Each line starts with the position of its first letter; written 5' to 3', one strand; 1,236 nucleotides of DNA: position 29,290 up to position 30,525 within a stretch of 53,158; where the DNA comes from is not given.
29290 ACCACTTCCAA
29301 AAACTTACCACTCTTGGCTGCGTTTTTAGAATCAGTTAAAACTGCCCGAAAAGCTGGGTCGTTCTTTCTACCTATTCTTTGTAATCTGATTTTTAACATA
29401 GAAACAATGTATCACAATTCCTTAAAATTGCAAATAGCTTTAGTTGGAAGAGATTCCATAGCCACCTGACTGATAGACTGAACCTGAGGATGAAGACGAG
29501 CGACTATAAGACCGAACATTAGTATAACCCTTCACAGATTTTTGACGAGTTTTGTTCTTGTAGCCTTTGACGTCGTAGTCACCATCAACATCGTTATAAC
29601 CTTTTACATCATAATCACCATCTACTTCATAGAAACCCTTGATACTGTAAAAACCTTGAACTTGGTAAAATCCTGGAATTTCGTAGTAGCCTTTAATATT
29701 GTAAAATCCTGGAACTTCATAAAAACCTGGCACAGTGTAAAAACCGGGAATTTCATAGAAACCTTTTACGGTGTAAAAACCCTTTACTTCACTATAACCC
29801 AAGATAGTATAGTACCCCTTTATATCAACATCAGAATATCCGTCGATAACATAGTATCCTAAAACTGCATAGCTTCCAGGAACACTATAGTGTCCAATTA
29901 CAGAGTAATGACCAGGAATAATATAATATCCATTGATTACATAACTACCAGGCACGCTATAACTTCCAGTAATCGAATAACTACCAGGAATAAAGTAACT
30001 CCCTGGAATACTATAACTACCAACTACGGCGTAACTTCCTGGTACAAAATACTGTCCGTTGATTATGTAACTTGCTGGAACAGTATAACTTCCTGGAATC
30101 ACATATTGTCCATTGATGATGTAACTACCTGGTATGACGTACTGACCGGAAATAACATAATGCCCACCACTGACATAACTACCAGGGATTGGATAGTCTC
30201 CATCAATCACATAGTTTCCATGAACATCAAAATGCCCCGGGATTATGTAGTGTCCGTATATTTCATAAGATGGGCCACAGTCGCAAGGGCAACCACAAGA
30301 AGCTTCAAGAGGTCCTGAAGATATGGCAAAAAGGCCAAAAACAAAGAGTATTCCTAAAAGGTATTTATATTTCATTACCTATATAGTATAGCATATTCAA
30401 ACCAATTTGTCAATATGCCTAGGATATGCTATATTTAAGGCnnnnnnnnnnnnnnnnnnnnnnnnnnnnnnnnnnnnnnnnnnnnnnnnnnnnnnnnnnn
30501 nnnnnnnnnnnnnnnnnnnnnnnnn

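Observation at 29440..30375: Secreted protein made almost entirely of ~39 x-Y-x-[VI]-x-G hexapeptides: a possible Tyr-ladder beta-solenoid or fibre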

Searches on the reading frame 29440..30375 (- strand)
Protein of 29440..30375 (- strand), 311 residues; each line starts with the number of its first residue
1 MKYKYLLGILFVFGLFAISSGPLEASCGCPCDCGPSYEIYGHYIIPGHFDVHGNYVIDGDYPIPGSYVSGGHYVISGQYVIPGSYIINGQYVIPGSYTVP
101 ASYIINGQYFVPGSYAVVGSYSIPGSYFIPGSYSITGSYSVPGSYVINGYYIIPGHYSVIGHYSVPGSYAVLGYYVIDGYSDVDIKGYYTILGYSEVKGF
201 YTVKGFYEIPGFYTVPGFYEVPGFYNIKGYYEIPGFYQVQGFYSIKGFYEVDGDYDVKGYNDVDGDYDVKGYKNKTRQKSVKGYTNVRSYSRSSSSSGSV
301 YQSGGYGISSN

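Call 4: search_protein_families(library=pfam, proteins=[window:29440-30375:-], max_evalue=10)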
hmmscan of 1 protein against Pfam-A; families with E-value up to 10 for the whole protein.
window:29440-30375:- (311 aa): 1 family
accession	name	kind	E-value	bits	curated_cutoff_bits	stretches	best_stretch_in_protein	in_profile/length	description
PF06346.17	Drf_FH1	-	0.0045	17.3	40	1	78-147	24-93/157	Formin Homology Region 1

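Call 5: search_protein_families(library=ncbifam, proteins=[window:29440-30375:-], max_evalue=10)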
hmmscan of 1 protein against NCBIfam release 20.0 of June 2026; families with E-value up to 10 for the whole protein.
window:29440-30375:- (311 aa): 2 families
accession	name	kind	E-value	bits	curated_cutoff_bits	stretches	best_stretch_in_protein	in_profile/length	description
NF041670.1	GvpQ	equivalog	0.14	12.3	100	0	256-270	117-131/137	gas vesicle protein GvpQ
NF006927.0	PRK09412.1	subfamily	8.4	5.1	369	0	136-160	396-419/433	anaerobic C4-dicarboxylate transporter family protein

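Call 6: find_homologous_proteins(query=window:29443-30375:-, max_evalue=0.001)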
Query window:29443-30375:-: 3163 candidates shared short words with the query, none scored E <= 0.001.

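Call 7: search_solved_structures(query=window:29443-30375:-, max_evalue=10, show_alignments=2)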
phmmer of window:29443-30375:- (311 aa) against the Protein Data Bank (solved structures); distinct sequences matched with E-value up to 10: 1.
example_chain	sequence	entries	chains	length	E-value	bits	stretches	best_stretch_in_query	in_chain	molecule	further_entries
4inn_A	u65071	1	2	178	0.48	12.7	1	231-285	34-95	HP1028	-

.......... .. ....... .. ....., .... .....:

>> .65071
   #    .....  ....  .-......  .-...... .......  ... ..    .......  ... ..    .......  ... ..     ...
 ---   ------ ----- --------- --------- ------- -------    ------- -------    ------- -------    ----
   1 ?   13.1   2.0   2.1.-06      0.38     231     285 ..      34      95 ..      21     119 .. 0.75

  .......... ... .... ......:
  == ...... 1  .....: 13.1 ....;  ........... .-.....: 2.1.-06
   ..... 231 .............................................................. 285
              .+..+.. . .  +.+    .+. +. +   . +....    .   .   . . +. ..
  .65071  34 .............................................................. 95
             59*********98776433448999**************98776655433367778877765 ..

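Call 10: find_encoding_contigs(protein=window:29443-30375:-, flank=10000)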
Protein window:29443-30375:- (311 aa): 1 contig read that carries it; 1 place shown.
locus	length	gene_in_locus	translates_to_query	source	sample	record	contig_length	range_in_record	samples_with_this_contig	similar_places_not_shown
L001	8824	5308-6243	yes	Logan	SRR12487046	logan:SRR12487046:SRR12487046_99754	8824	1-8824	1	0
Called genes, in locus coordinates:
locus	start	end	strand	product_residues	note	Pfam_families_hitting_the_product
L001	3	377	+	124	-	?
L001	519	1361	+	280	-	PF07826:IMP_cyclohyd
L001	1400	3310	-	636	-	PF00768:Peptidase_S11, PF09587:PGA_cap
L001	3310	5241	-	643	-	PF08206:OB_RNB (weak), PF17876:CSD2, PF00773:RNB, PF00575:S1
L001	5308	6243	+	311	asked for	-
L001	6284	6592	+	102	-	PF00886:Ribosomal_S16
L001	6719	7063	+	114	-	PF13083:KH_KhpA-B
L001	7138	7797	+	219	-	PF01746:tRNA_m1G_MT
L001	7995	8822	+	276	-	?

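Call 18: find_related_loci(query=window:29443-30375:-, collection=genome_contigs, flank=10000)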
Query window:29443-30375:- (311 aa) in genome_contigs; peptide patterns used: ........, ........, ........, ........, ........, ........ (x = any residue, [..] = any of these).
40 stretches matched a pattern, but none encodes a relative of the query by tblastn (E <= 1e-3).

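Call 20: predict_structure(protein=window:29443-30375:-)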
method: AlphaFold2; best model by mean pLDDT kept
length: 311 residues; sequences in the alignment: 1
mean_pLDDT: 35.1   pTM: 0.24
mean pLDDT of the five models: 35.1, 30.7, 29.0, 26.1, 25.6
residues with pLDDT >= 90: 0; 70-90: 3; 50-70: 23; < 50: 285
segments of 3 or more residues with pLDDT < 50: 21-56, 58-62, 64-72, 76-92, 94-311
pLDDT, mean of each block of 10 residues (from residue 1): 65 61 40 42 39 46 43 45 41 42 38 35 33 28 28 29 28 30 31 30 27 29 31 30 27 26 29 26 26 30 32 32
secondary structure, 60 per line:
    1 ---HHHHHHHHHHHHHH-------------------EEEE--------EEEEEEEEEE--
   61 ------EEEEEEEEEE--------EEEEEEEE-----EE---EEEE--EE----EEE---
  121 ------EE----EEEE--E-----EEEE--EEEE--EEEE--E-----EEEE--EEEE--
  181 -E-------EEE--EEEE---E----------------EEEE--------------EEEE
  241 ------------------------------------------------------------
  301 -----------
elements in order: H4-17 E37-40 E49-58 E67-76 E85-92 E103-106 E115-117 E133-136 E145-148 E151-154 E157-160 E169-172 E175-178 E190-192 E195-198 E219-222 E237-240

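Call 22: search_protein_representatives(protein=window:29443-30375:-)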
Query: 311 residues. Proteins with E-value up to 0.001 (for the whole library): 608; up to 1e-10: 72; up to 1e-30: 0. The best 150 are listed.
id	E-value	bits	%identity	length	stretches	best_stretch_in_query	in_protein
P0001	1.0e-28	116.9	33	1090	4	44-161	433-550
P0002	1.4e-28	116.4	20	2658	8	92-263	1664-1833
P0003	3.1e-28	115.3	26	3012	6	49-271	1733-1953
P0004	5.1e-22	94.9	20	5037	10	39-255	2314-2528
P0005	1.4e-20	90.1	20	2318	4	30-287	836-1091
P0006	4.5e-19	85.2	26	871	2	41-272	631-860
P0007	9.7e-19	84.1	23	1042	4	44-307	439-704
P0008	1.3e-18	83.6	29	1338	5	59-307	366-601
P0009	2.3e-18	82.8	29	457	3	177-289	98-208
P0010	1.4e-17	80.2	24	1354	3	39-185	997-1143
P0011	3.2e-17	79.1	33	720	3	79-242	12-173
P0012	4.0e-17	78.8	28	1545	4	47-247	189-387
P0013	5.7e-17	78.3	23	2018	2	80-260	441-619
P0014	5.8e-17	78.2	19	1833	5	41-171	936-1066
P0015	8.8e-17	77.6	29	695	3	49-271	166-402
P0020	1.9e-15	73.3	30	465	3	51-152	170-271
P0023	6.4e-15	71.5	31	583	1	87-305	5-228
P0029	2.8e-14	69.4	32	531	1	38-193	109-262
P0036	1.7e-13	66.9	28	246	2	113-247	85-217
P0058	1.6e-11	60.4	39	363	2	41-186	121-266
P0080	4.9e-10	55.5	35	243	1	43-172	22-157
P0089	1.1e-09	54.3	37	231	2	209-287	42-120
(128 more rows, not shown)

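Call 30: find_related_loci(query=A1, collection=metagenome_contigs, flank=5000)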
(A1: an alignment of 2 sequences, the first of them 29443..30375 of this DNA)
Query A1 (311 aa) in metagenome_contigs; peptide patterns used: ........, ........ (x = any residue, [..] = any of these).
600 stretches matched a pattern (row limit reached: there are more); 1 encode a relative of the query (tblastn E <= 1e-3); 1 distinct loci.
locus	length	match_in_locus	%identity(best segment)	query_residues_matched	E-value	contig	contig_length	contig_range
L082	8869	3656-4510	55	1-302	3e-81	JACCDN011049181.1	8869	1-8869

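Call 32: find_homologous_proteins(query=A1, max_evalue=0.01)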
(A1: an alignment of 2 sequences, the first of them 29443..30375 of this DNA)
Query A1 (2 sequences): 8000 candidates shared short words with the query, none scored E <= 0.01.

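Call 33: search_protein_families(library=pfam, proteins=[P0001, P0009, P0011, P0020, P0023, P0029, P0036, P0058, P0080, P0089], max_evalue=0.01)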
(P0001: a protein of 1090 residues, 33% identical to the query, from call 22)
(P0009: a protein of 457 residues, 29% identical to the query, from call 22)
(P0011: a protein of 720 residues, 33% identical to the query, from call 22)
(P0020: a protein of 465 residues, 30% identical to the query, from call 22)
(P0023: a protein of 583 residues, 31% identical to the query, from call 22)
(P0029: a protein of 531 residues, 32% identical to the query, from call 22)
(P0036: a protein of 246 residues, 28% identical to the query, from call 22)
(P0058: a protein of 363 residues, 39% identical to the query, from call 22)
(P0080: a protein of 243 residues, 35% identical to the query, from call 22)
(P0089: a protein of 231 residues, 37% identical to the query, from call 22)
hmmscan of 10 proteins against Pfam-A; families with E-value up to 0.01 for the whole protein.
P0001 (1090 aa): 2 families
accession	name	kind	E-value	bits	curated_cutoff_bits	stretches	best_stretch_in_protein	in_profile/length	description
PF06346.17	Drf_FH1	-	1.8e-06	28.3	40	0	317-405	18-120/157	Formin Homology Region 1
PF13884.11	Peptidase_S74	-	0.00012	22.7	22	1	981-1034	4-52/58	Chaperone of endosialidase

P0009 (457 aa): 0 families

P0011 (720 aa): 4 families
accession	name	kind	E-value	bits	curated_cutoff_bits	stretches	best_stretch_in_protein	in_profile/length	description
PF04519.19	Bactofilin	-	5.3e-15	55.9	27.9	2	16-99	5-83/98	Polymer-forming cytoskeletal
PF13385.13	Laminin_G_3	-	2.2e-06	28.3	27.6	1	276-400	1-121/151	Concanavalin A-like lectin/glucanases superfamily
PF03961.19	FapA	-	2.4e-06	27.8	31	0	187-250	3-65/272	Flagellar Assembly Protein A beta solenoid domain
PF01723.21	Chorion_1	-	0.0077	16.7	22.3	0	458-548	51-141/169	Chorion protein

P0020 (465 aa): 0 families

P0023 (583 aa): 3 families
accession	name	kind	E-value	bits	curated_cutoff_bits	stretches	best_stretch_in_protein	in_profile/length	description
PF05662.19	YadA_stalk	-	4.1e-15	56.3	28.4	2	462-498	1-34/43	Coiled stalk of trimeric autotransporter adhesin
PF03895.21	YadA_anchor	-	2.3e-14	53.7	22.7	1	523-583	1-60/60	YadA-like membrane anchor domain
PF05658.19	YadA_head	-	5e-07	30.4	25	2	330-355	1-26/27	YadA head domain repeat (2 copies)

P0029 (531 aa): 6 families
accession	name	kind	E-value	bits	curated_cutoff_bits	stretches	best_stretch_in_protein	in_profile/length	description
PF04519.19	Bactofilin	-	1.6e-14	54.4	27.9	2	110-193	3-81/98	Polymer-forming cytoskeletal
PF01723.21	Chorion_1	-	1.4e-06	28.8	22.3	0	146-178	90-122/169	Chorion protein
PF05658.19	YadA_head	-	0.0034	18.2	25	1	322-348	1-27/27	YadA head domain repeat (2 copies)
PF22807.2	TrAA12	-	0.0057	15.5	30.9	0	207-267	372-432/463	TrAA12-like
PF15544.11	Ntox6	-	0.0061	16.5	25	0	143-193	148-196/279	Bacterial toxin 6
PF03961.19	FapA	-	0.0084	16.2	31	0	187-331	4-148/272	Flagellar Assembly Protein A beta solenoid domain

P0036 (246 aa): 1 family
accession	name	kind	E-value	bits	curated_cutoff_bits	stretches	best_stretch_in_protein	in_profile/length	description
PF22291.1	DUF6964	-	0.00043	20.4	24.5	0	89-106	18-35/36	Family of unknown function (DUF6964)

P0058 (363 aa): 0 families

P0080 (243 aa): 0 families

P0089 (231 aa): 3 families
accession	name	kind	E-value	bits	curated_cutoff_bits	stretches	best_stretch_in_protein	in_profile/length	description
PF04519.19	Bactofilin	-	8.7e-08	32.8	27.9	2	76-155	7-81/98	Polymer-forming cytoskeletal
PF18886.6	DUF5649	-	0.00033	21.3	25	0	85-120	9-45/68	Repeats of unknown function (DUF5649)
PF01723.21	Chorion_1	-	0.00059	20.3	22.3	0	55-104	73-122/169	Chorion protein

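Call 35: list_cluster_members(proteins=[window:29443-30375:-, L002:706-1584:-, L082:3656-4537:+, L026:4705-5763:-])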
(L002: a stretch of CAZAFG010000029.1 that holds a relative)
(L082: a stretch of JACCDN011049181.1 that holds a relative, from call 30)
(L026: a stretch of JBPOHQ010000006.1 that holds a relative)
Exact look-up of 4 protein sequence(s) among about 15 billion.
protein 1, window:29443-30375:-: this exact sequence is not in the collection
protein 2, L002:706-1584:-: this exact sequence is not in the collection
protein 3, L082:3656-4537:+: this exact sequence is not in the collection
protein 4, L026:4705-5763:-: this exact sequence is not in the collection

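Call 45: search_solved_structures(query=P0029, max_evalue=0.01)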
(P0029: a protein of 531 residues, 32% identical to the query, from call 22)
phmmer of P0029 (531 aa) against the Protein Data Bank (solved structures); distinct sequences matched with E-value up to 0.01: 1.
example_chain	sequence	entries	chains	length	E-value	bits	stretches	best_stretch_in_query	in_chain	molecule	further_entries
2f9c_A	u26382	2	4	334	9.6e-05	24.4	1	158-232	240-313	Hypothetical protein YDCK | Putative transferase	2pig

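Call 56: search_protein_families(library=phrogs, proteins=[window:29443-30375:-], max_evalue=1)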
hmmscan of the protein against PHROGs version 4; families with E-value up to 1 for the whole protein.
window:29443-30375:- (311 aa): 5 families
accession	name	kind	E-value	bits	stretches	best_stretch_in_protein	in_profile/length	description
phrog_31248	-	unknown function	3.5e-19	70.4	3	202-268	83-149/200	-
phrog_5070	-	unknown function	1.7e-07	31.9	3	110-236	54-178/182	-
phrog_7964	-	unknown function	2.8e-06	27.5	1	164-285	95-220/269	-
phrog_36281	-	unknown function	4.9e-05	23.9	1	113-211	187-284/290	-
phrog_30381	-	unknown function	0.48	11.9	0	96-116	60-80/107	-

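Call 58: search_dna_similar(query=window:29443-30375:-, collection=phages, mode=protein, max_evalue=0.001, max_rows=25)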
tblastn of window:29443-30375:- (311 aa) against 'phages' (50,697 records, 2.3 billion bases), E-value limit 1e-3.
Records with a match: 9; places in all: 15; records where one place covers at least 80% of the query: 1.
Best place of each record, by identity: <60% 9.
By first word of the organism name: Bacteroides 2; Synechococcus 2; Streptococcus 2; Rathayibacter 1; Aeromonas 1; Ruminococcus 1.
By host as written in the record: Bacteroides ovatus DA687 2; Synechococcus sp. KCZYC6 2; Rathayibacter toxicus 1; Aeromonas salmonicida A567 1; Streptococcus entericus DSM_14446 1; [Ruminococcus] gnavus ATCC 29149 1; Streptococcus gordonii SK184 1.
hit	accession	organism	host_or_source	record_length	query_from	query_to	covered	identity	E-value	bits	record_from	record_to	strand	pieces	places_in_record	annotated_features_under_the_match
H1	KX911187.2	Rathayibacter phage NCPPB3778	Rathayibacter toxicus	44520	1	274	88%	24.3%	3e-11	70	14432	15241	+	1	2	flagellar hook-length control protein | hypothetical protein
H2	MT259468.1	Aeromonas phage PS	Aeromonas salmonicida A567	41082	71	240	55%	34.5%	2e-7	108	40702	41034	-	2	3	none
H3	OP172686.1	Bacteroides phage BK687P6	Bacteroides ovatus DA687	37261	45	169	40%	29.6%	1e-4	49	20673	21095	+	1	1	hypothetical protein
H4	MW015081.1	Synechococcus phage S-SRM01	Synechococcus sp. KCZYC6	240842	147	274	41%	28.2%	6e-5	50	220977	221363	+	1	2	putative tail fiber protein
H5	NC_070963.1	Synechococcus phage S-SRM01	Synechococcus sp. KCZYC6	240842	147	274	41%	28.2%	6e-5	50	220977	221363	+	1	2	long tail fiber protein distal subunit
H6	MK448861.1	Streptococcus phage Javan174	Streptococcus entericus DSM_14446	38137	46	183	44%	24.6%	2e-4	49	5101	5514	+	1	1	glycerol kinase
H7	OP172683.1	Bacteroides phage BK687P3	Bacteroides ovatus DA687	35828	45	169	40%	26.9%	7e-4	47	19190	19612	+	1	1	hypothetical protein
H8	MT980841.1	Ruminococcus phage phiRM10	[Ruminococcus] gnavus ATCC 29149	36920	46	179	43%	24.8%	4e-5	51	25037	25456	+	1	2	gp34: hypothetical protein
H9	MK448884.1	Streptococcus phage Javan246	Streptococcus gordonii SK184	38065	38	158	39%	24.0%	1e-4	49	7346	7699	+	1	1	hypothetical protein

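Call 59: get_annotated_region(hit=H1, flank=1500)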
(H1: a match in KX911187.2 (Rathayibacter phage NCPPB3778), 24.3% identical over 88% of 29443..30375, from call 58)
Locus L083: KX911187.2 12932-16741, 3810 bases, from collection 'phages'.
description: Rathayibacter phage NCPPB3778, complete genome.
organism: Rathayibacter phage NCPPB3778 (NCBI taxid 1909694)
taxonomy: Viruses; Duplodnaviria; Heunggongvirae; Uroviricota; Caudoviricetes
host: Rathayibacter toxicus; source: -; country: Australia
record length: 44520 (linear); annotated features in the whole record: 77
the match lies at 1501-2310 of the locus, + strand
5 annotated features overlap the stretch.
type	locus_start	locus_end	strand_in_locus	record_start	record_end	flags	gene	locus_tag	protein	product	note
CDS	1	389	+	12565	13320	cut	-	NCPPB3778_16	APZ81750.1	hypothetical protein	-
CDS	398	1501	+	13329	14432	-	-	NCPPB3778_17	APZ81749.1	hypothetical protein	-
CDS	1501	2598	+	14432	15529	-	-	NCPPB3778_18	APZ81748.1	flagellar hook-length control protein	Flagellar hook-length control protein FliK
CDS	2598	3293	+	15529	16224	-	-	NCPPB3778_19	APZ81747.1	peptidase domain protein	M23 peptidase domain protein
CDS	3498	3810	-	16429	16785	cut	-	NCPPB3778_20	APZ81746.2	HNH endonuclease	-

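Call 63: find_related_loci(query=A2, collection=viral_contigs, flank=5000)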
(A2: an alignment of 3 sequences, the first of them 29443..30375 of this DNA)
Query A2 (311 aa) in viral_contigs; peptide patterns used: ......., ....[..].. (x = any residue, [..] = any of these).
145 stretches matched a pattern, but none encodes a relative of the query by tblastn (E <= 1e-3).
